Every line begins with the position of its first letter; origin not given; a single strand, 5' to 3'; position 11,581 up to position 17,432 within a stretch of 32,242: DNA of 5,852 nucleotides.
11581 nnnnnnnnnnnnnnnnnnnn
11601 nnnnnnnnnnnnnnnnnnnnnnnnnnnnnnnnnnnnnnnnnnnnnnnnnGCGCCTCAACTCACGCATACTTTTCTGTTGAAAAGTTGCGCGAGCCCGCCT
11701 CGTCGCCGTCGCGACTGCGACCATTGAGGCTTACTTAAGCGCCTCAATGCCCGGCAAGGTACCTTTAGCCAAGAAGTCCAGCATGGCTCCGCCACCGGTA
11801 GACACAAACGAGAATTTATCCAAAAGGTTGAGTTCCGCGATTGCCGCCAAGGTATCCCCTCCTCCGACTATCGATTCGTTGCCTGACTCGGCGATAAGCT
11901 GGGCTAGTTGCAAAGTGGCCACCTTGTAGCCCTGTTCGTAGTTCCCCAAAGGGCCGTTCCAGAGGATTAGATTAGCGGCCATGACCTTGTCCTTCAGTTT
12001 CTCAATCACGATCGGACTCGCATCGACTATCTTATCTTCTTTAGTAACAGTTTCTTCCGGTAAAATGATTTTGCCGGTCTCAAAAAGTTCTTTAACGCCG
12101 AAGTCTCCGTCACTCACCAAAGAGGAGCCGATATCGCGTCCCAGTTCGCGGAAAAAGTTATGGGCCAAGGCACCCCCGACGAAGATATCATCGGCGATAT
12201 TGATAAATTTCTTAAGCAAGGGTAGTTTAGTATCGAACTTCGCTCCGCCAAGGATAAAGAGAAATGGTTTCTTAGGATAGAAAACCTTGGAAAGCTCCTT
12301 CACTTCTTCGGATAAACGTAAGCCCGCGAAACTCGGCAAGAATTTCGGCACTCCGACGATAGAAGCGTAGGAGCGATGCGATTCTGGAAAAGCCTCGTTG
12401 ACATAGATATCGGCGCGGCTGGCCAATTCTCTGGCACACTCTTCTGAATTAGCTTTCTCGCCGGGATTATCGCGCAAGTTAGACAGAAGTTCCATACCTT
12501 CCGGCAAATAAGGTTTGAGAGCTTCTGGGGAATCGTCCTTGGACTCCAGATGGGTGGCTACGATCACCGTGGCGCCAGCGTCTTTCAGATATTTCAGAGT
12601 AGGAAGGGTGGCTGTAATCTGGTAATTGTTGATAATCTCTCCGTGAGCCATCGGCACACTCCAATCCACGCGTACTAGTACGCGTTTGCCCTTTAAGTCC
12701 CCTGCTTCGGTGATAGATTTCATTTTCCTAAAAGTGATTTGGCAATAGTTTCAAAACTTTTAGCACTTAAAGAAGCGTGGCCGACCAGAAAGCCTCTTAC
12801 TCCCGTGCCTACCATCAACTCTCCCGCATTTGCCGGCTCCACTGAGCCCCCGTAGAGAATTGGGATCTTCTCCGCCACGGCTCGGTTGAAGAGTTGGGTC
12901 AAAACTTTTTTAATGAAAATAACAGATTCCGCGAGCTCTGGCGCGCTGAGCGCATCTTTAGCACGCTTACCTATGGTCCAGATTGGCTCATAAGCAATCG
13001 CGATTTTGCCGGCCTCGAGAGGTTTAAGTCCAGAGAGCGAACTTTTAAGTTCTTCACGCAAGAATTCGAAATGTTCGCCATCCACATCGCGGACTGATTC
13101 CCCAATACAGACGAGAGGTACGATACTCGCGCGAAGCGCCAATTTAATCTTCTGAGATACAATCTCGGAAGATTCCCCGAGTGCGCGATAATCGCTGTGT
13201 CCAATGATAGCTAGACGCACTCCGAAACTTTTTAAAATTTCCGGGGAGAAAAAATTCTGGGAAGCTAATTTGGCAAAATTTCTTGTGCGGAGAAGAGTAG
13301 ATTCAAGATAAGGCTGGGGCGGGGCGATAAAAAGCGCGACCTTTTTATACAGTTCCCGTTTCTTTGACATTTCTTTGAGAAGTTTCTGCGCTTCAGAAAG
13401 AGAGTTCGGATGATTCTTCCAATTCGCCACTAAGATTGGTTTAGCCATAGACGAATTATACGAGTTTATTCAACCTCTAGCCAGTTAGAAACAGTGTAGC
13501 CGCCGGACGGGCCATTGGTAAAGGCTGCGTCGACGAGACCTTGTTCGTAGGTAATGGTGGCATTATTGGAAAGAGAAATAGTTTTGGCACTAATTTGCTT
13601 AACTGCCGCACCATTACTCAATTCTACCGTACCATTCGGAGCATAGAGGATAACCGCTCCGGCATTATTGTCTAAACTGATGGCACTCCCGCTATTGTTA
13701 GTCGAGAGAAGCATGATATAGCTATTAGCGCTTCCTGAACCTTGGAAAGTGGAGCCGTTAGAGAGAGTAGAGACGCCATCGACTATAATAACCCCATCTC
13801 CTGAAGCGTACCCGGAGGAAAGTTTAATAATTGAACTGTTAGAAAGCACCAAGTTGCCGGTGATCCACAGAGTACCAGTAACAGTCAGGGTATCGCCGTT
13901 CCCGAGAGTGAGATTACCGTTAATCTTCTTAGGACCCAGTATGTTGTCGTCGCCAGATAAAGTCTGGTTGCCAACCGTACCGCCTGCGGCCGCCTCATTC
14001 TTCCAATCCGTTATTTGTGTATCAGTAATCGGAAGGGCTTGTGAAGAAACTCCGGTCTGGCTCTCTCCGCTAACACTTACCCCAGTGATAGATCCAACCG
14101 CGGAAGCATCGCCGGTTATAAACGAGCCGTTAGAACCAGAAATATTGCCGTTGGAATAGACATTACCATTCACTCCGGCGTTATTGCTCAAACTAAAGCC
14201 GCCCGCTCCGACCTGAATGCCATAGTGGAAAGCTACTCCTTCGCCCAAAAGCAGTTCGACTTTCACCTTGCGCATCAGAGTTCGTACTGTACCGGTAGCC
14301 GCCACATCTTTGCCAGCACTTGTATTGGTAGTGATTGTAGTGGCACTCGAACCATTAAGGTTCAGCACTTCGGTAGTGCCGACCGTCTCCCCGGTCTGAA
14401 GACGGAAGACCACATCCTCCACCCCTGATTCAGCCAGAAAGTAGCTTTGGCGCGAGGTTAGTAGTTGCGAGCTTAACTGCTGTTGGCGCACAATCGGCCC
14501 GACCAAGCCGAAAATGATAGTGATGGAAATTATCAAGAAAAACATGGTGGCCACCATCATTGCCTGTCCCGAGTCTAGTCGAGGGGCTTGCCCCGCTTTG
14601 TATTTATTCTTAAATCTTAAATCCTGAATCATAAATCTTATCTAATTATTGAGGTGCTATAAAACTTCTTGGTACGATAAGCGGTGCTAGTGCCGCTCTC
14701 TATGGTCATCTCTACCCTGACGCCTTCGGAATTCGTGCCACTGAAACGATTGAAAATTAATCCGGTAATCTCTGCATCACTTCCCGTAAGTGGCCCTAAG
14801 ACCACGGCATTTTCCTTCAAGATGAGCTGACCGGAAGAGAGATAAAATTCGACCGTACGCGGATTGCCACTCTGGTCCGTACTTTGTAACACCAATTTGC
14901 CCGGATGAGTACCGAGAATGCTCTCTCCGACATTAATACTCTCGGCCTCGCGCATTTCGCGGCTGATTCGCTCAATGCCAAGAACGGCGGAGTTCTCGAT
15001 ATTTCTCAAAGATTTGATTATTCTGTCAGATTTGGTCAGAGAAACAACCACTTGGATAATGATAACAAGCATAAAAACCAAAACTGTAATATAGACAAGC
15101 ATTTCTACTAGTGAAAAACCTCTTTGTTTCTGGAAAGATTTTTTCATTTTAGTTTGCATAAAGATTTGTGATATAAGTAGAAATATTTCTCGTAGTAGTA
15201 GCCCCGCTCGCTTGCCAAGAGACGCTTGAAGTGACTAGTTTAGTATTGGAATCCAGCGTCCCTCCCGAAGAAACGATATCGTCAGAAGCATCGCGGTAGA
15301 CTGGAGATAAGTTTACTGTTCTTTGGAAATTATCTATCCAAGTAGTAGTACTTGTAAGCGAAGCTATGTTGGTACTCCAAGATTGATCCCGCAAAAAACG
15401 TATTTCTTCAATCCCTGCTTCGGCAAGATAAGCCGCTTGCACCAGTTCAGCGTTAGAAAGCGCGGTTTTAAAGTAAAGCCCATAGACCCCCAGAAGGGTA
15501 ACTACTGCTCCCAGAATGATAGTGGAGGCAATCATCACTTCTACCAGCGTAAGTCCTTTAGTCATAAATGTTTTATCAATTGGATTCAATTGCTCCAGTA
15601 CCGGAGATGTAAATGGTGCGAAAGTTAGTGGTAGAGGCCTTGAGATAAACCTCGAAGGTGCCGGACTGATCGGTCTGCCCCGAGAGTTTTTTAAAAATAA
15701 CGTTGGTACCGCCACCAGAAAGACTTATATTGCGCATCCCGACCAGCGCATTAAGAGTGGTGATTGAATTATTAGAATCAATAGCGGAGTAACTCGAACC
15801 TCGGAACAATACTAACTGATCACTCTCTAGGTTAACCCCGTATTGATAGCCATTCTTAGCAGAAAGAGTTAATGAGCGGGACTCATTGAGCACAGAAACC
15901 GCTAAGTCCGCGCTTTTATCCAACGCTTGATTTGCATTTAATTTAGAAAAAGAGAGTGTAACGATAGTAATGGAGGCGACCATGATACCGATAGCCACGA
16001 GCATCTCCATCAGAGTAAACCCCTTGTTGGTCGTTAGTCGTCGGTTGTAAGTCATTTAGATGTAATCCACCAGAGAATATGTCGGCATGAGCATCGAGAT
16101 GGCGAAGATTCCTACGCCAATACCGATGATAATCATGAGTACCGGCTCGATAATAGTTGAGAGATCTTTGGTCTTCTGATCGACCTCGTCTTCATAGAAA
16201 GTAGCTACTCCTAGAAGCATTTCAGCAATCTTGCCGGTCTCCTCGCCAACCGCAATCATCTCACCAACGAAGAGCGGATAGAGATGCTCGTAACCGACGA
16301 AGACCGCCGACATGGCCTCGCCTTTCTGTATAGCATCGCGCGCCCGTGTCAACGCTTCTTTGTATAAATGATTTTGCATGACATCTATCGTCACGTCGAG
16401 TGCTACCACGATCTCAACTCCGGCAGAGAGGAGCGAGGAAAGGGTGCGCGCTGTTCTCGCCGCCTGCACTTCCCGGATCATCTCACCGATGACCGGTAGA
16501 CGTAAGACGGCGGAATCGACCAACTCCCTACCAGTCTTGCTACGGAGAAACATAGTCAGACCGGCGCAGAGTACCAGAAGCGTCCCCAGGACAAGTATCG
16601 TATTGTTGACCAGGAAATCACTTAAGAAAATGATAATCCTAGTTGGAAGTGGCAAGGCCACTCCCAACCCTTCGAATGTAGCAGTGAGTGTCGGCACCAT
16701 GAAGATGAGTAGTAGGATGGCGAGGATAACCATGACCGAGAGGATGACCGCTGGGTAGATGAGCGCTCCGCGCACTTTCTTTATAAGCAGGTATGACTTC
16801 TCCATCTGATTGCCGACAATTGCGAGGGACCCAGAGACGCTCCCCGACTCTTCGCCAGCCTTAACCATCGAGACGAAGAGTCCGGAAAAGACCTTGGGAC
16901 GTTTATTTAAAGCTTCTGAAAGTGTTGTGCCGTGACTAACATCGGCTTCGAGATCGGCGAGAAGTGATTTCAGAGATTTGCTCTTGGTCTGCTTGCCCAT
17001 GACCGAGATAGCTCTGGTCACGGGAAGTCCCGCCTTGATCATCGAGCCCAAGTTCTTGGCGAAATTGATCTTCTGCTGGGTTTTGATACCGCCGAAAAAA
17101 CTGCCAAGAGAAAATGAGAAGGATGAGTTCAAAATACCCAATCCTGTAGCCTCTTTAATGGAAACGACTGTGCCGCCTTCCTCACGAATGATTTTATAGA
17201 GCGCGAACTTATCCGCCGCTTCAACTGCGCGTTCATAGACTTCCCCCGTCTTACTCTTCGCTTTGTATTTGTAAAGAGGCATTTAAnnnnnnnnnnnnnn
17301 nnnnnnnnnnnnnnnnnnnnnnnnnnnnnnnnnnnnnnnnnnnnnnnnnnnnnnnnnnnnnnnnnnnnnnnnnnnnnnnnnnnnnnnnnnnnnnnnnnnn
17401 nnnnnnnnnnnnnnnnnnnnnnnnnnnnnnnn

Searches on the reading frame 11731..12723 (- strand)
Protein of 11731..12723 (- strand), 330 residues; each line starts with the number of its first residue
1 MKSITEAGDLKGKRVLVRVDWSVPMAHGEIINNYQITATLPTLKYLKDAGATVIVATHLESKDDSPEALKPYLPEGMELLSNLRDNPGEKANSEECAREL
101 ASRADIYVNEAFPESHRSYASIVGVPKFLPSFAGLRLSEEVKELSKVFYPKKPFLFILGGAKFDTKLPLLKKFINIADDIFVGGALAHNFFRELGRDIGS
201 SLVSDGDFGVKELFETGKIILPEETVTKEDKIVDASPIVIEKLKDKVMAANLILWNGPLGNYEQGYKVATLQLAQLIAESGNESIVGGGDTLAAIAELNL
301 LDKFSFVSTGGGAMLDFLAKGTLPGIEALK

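Call 7: search_protein_families(library=pfam, proteins=[window:11731-12723:-], max_evalue=0.01)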
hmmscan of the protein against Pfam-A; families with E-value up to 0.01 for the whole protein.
window:11731-12723:- (330 aa): 1 family
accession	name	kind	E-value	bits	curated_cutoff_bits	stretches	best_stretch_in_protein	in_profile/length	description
PF00162.24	PGK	-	3.4e-79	267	27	2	77-319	106-377/379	Phosphoglycerate kinase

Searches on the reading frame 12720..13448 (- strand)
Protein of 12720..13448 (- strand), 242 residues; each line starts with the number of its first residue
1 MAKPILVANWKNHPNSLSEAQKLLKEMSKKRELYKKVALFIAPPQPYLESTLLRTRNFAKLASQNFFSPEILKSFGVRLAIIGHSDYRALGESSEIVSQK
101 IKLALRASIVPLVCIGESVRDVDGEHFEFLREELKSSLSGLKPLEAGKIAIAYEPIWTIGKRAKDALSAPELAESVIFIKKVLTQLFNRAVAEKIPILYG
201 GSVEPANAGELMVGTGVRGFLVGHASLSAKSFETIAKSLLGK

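Call 7: search_protein_families(library=pfam, proteins=[window:12720-13448:-], max_evalue=0.01)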
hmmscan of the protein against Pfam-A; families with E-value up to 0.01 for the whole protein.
window:12720-13448:- (242 aa): 1 family
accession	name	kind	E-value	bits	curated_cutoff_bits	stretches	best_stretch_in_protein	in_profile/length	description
PF00121.24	TIM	-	5.4e-50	170.6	20.1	1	4-238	1-244/245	Triosephosphate isomerase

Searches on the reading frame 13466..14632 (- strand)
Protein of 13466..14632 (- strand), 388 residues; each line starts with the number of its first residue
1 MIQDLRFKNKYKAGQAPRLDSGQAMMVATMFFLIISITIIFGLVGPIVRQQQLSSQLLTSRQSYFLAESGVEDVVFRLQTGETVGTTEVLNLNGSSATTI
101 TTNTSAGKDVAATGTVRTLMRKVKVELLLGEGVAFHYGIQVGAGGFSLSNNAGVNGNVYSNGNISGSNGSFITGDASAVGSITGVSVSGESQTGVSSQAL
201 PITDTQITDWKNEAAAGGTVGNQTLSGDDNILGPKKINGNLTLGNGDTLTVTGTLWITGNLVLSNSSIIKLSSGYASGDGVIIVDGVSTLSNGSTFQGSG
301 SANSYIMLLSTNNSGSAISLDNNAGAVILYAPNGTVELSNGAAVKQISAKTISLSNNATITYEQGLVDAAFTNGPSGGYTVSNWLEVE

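Call 7: search_protein_families(library=pfam, proteins=[window:13466-14632:-], max_evalue=0.01)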
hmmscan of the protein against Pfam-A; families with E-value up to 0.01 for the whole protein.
window:13466-14632:- (388 aa): 0 families

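Call 13: search_protein_families(library=ncbifam, proteins=[window:13466-14632:-], max_evalue=0.1)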
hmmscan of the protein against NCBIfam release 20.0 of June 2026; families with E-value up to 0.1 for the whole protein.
window:13466-14632:- (388 aa): 0 families

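Call 95: search_solved_structures(query=window:13466-14632:-, max_evalue=1)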
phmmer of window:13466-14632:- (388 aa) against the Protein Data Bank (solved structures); distinct sequences matched with E-value up to 1: 1.
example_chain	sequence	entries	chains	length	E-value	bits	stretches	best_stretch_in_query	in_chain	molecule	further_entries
7mq8_LS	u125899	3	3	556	0.16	14.2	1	228-348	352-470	U3 small nucleolar RNA-associated protein 18 homolog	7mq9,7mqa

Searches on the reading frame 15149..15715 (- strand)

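Call 7: search_protein_families(library=pfam, proteins=[window:15149-15715:-], max_evalue=0.01)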
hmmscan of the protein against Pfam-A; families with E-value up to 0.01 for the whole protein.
window:15149-15715:- (188 aa): 0 families

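Call 13: search_protein_families(library=ncbifam, proteins=[window:15149-15715:-], max_evalue=0.1)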
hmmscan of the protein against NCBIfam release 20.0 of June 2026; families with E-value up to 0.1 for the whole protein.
window:15149-15715:- (188 aa): 2 families
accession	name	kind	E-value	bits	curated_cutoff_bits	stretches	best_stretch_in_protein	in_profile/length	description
NF041013.1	T4P_ComGE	equivalog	0.034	14.2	49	1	53-83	4-34/83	competence type IV pilus minor pilin ComGE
TIGR02532.1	IV_pilin_GFxxxE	domain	0.036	13.9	16.3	1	53-72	2-21/24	prepilin-type N-terminal cleavage/methylation domain-containing protein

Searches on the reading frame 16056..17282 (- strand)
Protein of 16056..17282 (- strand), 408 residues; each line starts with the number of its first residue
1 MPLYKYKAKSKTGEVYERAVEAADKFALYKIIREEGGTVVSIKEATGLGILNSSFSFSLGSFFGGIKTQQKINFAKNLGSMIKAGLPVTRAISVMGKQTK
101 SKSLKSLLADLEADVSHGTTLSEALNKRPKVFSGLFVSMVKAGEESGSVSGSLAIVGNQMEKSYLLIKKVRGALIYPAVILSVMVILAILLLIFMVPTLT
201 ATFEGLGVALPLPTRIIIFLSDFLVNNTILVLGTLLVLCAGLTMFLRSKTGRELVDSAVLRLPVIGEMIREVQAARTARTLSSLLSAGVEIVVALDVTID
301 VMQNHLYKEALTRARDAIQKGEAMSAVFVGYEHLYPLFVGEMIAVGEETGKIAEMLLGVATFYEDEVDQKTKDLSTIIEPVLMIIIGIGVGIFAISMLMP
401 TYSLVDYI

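Call 7: search_protein_families(library=pfam, proteins=[window:16056-17282:-], max_evalue=0.01)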
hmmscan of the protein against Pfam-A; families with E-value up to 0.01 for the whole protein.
window:16056-17282:- (408 aa): 1 family
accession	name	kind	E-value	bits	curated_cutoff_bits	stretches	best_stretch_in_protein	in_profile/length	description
PF00482.28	T2SSF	-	2.3e-52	176.7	25.2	2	74-197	1-125/125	Type II secretion system (T2SS), protein F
